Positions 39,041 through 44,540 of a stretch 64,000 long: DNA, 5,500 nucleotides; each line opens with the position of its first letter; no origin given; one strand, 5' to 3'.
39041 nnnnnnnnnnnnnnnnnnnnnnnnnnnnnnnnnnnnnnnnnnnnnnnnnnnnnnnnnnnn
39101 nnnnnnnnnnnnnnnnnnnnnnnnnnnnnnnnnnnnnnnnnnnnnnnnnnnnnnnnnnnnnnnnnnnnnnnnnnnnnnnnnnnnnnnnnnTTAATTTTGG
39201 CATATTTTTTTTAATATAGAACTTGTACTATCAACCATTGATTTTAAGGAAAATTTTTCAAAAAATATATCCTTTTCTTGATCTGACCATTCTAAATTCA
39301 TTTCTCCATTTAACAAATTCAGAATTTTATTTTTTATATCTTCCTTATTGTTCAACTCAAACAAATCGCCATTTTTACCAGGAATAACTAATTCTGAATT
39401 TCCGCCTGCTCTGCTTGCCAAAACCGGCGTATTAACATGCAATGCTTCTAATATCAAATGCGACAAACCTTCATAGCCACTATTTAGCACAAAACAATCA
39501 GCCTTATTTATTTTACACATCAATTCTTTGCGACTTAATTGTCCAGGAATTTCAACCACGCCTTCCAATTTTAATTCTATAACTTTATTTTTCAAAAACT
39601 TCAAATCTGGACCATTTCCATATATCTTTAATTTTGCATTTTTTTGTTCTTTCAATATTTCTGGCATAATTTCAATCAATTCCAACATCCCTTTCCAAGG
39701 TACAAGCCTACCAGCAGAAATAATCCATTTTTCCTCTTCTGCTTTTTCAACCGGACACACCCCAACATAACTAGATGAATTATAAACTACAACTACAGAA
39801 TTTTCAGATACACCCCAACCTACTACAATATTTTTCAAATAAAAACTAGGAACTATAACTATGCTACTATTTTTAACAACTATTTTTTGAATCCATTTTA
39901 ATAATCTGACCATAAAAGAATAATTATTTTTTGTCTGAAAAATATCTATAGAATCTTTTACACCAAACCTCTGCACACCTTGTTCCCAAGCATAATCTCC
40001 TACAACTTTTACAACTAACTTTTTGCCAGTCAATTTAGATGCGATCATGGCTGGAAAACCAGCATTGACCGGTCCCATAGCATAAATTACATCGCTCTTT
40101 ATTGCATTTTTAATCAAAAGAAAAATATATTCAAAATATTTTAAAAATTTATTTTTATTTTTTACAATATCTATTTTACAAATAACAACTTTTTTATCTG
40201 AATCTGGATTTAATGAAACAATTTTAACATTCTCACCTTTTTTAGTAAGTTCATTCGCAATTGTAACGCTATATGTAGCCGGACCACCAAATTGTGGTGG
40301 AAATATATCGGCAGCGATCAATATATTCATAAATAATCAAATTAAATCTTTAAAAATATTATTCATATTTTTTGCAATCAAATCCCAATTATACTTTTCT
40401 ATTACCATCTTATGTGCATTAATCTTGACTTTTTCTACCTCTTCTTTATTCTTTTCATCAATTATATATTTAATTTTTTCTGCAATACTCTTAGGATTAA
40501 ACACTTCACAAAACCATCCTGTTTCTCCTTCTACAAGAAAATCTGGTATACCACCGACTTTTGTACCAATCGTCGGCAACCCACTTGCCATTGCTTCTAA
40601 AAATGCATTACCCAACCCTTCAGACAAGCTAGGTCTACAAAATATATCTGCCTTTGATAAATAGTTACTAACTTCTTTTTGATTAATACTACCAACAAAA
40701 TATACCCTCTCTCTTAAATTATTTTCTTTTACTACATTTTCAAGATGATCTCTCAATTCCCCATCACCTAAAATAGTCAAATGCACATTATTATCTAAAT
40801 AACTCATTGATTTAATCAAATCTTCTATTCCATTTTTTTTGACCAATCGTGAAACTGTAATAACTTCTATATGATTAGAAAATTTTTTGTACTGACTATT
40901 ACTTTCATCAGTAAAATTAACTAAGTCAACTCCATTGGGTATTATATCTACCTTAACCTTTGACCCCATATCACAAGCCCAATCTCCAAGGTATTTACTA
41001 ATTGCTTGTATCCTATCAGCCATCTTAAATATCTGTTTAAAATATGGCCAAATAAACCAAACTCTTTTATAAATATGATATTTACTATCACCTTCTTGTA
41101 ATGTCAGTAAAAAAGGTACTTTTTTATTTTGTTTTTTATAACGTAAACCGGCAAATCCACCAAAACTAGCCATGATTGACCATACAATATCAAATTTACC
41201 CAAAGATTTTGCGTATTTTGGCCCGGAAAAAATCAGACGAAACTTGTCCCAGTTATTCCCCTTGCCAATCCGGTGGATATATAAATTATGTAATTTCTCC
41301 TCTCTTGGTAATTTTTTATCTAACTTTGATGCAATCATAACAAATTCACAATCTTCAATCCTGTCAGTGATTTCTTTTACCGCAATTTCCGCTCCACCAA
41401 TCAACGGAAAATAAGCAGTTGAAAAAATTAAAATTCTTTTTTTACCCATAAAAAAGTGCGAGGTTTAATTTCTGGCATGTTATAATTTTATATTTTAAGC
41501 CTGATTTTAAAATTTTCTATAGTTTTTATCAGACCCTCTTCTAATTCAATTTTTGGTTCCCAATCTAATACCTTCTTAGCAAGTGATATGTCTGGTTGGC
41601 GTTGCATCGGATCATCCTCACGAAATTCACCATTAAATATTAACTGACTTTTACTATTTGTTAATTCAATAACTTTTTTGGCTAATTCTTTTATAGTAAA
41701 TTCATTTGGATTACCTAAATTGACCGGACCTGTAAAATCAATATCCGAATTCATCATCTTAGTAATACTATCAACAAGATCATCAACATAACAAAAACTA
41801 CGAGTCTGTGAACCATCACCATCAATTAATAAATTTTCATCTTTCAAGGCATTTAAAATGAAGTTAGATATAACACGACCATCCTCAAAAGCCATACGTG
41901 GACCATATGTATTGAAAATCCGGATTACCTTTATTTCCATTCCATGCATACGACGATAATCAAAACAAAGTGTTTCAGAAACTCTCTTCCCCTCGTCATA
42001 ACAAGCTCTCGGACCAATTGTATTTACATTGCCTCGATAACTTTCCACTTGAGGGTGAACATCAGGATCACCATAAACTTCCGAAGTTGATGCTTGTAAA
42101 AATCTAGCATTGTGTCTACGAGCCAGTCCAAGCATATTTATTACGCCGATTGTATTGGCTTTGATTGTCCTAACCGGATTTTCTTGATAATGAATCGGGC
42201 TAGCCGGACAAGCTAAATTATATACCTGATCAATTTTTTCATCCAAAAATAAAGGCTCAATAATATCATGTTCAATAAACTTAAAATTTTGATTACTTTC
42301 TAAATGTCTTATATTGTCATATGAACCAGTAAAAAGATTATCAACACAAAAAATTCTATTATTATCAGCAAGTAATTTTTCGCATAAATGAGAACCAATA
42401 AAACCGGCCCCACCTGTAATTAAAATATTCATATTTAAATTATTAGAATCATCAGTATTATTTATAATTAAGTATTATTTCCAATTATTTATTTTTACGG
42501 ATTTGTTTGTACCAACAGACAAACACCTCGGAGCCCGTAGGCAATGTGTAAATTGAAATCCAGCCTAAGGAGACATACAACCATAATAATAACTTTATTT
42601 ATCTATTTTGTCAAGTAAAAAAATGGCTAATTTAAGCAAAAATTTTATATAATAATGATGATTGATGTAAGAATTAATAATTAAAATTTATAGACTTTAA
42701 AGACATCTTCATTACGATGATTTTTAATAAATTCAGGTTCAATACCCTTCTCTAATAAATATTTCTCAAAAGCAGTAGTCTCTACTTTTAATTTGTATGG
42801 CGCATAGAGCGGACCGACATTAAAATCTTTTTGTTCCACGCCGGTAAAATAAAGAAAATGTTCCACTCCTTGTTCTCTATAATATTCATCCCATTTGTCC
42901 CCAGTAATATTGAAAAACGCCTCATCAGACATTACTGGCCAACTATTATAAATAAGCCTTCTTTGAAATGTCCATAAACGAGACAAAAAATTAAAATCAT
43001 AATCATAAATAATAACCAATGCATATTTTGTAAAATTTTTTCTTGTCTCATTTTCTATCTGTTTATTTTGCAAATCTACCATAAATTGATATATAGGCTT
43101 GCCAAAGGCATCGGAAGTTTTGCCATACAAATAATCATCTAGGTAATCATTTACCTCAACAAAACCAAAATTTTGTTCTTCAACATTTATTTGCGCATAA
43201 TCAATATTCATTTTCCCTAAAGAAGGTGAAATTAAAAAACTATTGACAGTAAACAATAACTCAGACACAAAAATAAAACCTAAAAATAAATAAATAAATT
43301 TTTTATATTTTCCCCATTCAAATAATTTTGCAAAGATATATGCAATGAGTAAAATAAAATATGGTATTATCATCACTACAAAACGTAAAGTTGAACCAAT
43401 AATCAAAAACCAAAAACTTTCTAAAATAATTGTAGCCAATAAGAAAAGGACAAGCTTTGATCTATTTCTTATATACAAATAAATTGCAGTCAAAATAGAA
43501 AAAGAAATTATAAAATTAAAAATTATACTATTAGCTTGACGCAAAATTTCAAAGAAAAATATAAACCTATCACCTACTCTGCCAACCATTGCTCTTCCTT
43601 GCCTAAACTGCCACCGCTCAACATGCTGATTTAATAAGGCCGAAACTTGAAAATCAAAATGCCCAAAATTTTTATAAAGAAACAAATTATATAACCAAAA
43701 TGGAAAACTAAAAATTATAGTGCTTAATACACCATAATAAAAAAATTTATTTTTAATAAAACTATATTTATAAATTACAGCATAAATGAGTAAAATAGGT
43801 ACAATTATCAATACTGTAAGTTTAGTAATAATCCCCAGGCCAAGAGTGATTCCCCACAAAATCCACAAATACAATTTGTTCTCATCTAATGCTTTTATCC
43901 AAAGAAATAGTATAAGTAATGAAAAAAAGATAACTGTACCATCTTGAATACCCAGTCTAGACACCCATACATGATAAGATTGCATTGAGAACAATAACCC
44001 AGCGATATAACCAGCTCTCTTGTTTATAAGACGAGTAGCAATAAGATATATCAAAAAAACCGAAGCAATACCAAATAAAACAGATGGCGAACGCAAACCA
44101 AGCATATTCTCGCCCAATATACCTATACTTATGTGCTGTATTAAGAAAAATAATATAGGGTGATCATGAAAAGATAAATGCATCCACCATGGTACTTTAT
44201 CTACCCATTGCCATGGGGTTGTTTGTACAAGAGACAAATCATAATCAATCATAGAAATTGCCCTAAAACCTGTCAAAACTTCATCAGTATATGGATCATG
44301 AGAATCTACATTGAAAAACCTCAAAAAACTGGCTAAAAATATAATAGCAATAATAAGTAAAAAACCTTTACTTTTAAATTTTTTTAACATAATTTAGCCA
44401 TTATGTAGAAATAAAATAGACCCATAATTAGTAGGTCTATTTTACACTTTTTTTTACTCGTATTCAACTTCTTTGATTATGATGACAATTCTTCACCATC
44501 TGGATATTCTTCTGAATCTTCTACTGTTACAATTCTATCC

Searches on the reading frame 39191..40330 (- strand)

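Call 11: search_protein_families(library=pfam, proteins=[window:39191-40330:-], max_evalue=0.001)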
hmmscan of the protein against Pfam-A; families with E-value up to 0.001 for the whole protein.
window:39191-40330:- (379 aa): 5 families
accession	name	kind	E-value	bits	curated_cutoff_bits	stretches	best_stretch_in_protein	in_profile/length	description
PF00534.26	Glycos_transf_1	-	4.3e-34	117.9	26.4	1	195-343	10-159/172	Glycosyl transferases group 1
PF13692.12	Glyco_trans_1_4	-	8.1e-25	88.2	27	1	201-341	2-141/142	Glycosyl transferases group 1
PF13439.12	Glyco_transf_4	-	2.9e-10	40.8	28.5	1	15-184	2-164/170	Glycosyltransferase Family 4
PF13579.12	Glyco_trans_4_4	-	1.9e-06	28.7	29.7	1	15-184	1-157/158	Glycosyl transferase 4-like domain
PF13477.12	Glyco_trans_4_2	-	5e-05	23.9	23.4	1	19-107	11-104/139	Glycosyl transferase 4-like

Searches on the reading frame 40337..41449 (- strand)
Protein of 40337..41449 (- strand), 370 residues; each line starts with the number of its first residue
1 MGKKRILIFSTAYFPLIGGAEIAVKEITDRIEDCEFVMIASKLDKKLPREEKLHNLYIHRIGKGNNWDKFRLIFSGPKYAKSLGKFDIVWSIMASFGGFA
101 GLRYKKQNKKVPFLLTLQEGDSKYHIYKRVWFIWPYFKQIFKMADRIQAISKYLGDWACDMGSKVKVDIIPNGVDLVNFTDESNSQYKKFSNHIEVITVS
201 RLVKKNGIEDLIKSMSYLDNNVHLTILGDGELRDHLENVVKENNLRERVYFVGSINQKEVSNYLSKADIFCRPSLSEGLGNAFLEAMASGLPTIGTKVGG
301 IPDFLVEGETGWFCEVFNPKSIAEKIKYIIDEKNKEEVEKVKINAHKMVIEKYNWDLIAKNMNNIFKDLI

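Call 11: search_protein_families(library=pfam, proteins=[window:40337-41449:-], max_evalue=0.001)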
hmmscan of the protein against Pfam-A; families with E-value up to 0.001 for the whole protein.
window:40337-41449:- (370 aa): 6 families
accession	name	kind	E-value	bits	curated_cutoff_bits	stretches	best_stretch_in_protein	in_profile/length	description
PF00534.26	Glycos_transf_1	-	1.2e-39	136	26.4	1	182-347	4-171/172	Glycosyl transferases group 1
PF13692.12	Glyco_trans_1_4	-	1.6e-32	113.2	27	1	196-331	4-141/142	Glycosyl transferases group 1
PF13439.12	Glyco_transf_4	-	1.5e-14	54.8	28.5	1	17-176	1-168/170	Glycosyltransferase Family 4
PF13524.12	Glyco_trans_1_2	-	5.1e-07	30.2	25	1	212-362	6-142/144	Glycosyl transferase-like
PF20706.3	GT4-conflict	-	1.3e-05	24.8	26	1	222-308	233-323/385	Family 4 Glycosyltransferase in conflict systems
PF13579.12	Glyco_trans_4_4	-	0.0002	22.1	29.7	1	82-173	68-158/158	Glycosyl transferase 4-like domain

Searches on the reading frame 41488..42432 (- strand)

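Call 11: search_protein_families(library=pfam, proteins=[window:41488-42432:-], max_evalue=0.001)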
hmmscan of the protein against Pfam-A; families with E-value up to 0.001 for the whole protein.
window:41488-42432:- (314 aa): 6 families
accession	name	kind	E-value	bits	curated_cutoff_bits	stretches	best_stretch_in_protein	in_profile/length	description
PF16363.11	GDP_Man_Dehyd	-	1.9e-56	192.3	27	1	4-302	1-330/332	GDP-mannose 4,6 dehydratase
PF01370.27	Epimerase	-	7.2e-52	176.6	20.9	1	3-229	1-227/240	NAD dependent epimerase/dehydratase family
PF01073.25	3Beta_HSD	-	8e-11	41.9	22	1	4-221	1-223/280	3-beta hydroxysteroid dehydrogenase/isomerase family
PF07993.18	NAD_binding_4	-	1.5e-10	41.1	20.1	1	63-174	85-206/258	Male sterility protein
PF04321.23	RmlD_sub_bind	-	1.6e-09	37.7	27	1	1-265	1-238/287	RmlD substrate binding domain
PF02719.21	Polysacc_synt_2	-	4.4e-07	29.8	20.2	1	3-109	1-120/293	Polysaccharide biosynthesis protein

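Call 67: search_protein_families(library=ncbifam, proteins=[window:41488-42432:-], max_evalue=0.00001)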
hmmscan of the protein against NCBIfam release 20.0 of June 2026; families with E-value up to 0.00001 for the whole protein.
window:41488-42432:- (314 aa): 22 families
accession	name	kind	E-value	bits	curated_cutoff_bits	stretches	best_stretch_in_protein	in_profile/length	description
TIGR01181.1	dTDP_gluc_dehyt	equivalog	3.1e-40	138.2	365.1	1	2-308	1-311/321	dTDP-glucose 4,6-dehydratase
TIGR04180.1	EDH_00030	hypoth_equivalog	1.3e-33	116.4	475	1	3-294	1-295/297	NAD-dependent 4,6-dehydratase LegB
NF005998.1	PRK08125.1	equivalog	1.3e-32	113.1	777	1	2-308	317-649/649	bifunctional UDP-4-amino-4-deoxy-L-arabinose formyltransferase/UDP-glucuronic acid oxidase ArnA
TIGR01179.1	galE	equivalog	5.8e-32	110.8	262.3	1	2-303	1-319/332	UDP-glucose 4-epimerase GalE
NF008872.0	PRK11908.1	equivalog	3e-31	108.7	294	1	2-309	3-336/349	bifunctional UDP-4-keto-pentose/UDP-xylose synthase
NF011728.1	PRK15181.1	equivalog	7.6e-30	104.1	760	1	3-306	18-335/348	Vi polysaccharide biosynthesis UDP-N-acetylglucosaminuronic acid C-4 epimerase TviC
NF007490.0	PRK10084.1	subfamily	2.9e-24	85.7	649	1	1-308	1-334/361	dTDP-glucose 4,6-dehydratase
TIGR02197.1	heptose_epim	equivalog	6.1e-23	81.5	274.6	1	3-307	1-312/316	ADP-glyceromanno-heptose 6-epimerase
NF007582.0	PRK10217.1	equivalog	2.6e-20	72.8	698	1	2-305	3-328/355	dTDP-glucose 4,6-dehydratase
NF047922.1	GDPFucSynFcl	equivalog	4.3e-17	62.5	500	1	45-308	32-301/308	GDP-L-fucose synthase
NF007956.0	PRK10675.1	subfamily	1.4e-14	54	394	1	1-180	1-185/338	UDP-glucose 4-epimerase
TIGR01472.1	gmd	equivalog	5.3e-12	45.6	415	1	4-257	4-267/342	GDP-mannose 4,6-dehydratase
NF043036.1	ErythonDh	equivalog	3.9e-11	42.7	325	1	1-171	1-175/321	D-erythronate dehydrogenase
NF008360.0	PRK11150.1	equivalog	9.1e-11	41.5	452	1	3-261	2-257/310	ADP-glyceromanno-heptose 6-epimerase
TIGR01777.1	yfcH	hypoth_equivalog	2.2e-10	40.6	207.35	0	205-257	189-240/292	TIGR01777 family oxidoreductase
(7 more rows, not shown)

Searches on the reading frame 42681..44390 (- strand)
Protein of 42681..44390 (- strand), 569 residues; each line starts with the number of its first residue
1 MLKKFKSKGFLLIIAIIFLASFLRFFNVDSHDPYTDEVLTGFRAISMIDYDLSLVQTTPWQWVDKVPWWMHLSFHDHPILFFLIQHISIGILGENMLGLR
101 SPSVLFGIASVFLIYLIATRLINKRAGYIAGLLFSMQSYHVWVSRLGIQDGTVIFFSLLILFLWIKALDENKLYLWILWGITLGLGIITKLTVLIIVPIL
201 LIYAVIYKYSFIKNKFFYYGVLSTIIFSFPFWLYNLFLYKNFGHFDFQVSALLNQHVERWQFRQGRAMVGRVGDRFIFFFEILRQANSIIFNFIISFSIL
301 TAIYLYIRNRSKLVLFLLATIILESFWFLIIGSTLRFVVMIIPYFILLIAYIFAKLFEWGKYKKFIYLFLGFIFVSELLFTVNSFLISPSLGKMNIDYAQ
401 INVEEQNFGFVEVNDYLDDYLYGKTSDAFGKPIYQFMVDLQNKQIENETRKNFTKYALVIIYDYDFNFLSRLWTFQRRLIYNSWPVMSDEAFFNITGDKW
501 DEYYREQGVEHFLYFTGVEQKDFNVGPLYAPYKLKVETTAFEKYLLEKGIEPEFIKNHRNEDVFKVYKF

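Call 11: search_protein_families(library=pfam, proteins=[window:42681-44390:-], max_evalue=0.001)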
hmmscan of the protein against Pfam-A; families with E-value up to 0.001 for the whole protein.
window:42681-44390:- (569 aa): 2 families
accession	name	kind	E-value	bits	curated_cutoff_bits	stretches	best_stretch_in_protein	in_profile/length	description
PF13231.12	PMT_2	-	1.1e-22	81.4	26.1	1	76-233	1-159/160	Dolichyl-phosphate-mannose-protein mannosyltransferase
PF02366.24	PMT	-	2.1e-09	37.8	22.7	1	93-243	79-242/245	Dolichyl-phosphate-mannose-protein mannosyltransferase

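Call 67: search_protein_families(library=ncbifam, proteins=[window:42681-44390:-], max_evalue=0.00001)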
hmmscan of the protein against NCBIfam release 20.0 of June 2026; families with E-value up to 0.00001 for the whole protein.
window:42681-44390:- (569 aa): 2 families
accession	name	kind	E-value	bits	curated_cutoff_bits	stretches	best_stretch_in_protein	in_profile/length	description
TIGR03663.1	TIGR03663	subfamily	1.3e-06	27.7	126.25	1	12-317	3-299/435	flippase activity-associated protein Agl23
NF009784.2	PRK13279.1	equivalog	1.9e-06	26.8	567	1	62-356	48-335/539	lipid IV(A) 4-amino-4-deoxy-L-arabinosyltransferase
